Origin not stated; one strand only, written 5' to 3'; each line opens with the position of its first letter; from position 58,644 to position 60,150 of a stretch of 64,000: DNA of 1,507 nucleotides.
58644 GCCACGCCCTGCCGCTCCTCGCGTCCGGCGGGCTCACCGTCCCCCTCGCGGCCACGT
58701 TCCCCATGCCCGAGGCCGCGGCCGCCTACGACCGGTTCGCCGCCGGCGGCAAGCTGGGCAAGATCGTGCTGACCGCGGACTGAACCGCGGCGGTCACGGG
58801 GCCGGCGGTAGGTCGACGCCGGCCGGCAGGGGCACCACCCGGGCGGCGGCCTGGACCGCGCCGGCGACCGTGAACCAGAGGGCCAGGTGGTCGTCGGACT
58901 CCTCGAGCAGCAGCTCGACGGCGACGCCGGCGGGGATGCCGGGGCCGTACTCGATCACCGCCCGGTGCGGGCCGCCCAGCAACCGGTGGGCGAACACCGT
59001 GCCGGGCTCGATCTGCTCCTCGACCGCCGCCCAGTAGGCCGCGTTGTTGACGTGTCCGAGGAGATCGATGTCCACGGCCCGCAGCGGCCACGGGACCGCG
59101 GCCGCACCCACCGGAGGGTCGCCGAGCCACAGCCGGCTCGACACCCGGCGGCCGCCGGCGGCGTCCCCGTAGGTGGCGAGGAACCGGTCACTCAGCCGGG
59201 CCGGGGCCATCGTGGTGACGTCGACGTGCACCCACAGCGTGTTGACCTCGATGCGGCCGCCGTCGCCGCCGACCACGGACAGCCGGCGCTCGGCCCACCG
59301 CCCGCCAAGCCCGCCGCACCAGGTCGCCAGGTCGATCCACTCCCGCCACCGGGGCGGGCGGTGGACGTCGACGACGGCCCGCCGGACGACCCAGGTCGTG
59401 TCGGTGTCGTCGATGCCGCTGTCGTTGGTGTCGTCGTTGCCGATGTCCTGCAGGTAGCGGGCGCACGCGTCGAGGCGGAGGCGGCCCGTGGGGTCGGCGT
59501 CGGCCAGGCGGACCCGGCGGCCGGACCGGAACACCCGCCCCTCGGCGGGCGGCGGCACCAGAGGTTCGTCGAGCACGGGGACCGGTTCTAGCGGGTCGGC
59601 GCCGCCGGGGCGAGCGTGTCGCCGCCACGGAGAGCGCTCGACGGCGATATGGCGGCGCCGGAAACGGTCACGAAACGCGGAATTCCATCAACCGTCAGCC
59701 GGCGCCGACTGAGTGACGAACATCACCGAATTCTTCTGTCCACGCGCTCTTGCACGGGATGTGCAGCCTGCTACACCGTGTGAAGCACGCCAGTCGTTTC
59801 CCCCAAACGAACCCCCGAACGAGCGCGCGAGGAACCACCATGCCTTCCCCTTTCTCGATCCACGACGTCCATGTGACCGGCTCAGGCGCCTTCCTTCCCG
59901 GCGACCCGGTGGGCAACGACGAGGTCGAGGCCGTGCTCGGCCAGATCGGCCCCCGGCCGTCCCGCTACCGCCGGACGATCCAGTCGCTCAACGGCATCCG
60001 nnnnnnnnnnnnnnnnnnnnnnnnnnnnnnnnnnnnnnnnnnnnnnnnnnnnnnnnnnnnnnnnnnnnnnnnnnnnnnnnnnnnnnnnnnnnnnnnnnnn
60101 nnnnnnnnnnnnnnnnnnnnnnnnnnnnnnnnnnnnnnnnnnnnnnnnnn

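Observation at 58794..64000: Thioesterase / KAS III-like / heme-oxygenase-like diiron protein / unknown protein / MMPL exporter: candidate pathway for an exported modified lipid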

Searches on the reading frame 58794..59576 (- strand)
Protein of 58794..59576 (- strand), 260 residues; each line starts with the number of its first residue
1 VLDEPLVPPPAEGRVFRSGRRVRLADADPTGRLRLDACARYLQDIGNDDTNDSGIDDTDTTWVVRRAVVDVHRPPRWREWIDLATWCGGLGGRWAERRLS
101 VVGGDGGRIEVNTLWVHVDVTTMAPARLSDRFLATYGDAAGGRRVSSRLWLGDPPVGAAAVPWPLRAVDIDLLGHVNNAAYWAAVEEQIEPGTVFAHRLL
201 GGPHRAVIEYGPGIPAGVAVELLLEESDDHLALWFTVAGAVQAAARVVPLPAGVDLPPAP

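Call 7: search_protein_families(library=pfam, proteins=[window:58794-59576:-], max_evalue=0.1)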
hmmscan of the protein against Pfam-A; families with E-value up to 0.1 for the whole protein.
window:58794-59576:- (260 aa): 3 families
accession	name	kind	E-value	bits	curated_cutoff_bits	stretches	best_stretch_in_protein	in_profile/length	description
PF01643.23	Acyl-ACP_TE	-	8.2e-20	71.3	23.7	1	14-136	2-131/131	Acyl-ACP thioesterase N-terminal domain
PF20791.3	Acyl-ACP_TE_C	-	1.2e-05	25.8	21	1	164-219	13-64/101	Acyl-ACP thioesterase C-terminal domain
PF13279.12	4HBT_2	-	0.019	15.8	25.5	0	167-189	3-25/122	Thioesterase-like superfamily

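Call 8: search_protein_families(library=ncbifam, proteins=[window:58794-59576:-], max_evalue=0.1)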
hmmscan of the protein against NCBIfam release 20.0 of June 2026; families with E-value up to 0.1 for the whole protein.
window:58794-59576:- (260 aa): 0 families

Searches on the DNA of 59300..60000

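Call 60: search_rna_families(source=window, start=59300, end=60000, threshold=evalue, max_evalue=1)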
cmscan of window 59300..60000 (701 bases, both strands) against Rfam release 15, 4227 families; matches with E-value up to 1: 0.
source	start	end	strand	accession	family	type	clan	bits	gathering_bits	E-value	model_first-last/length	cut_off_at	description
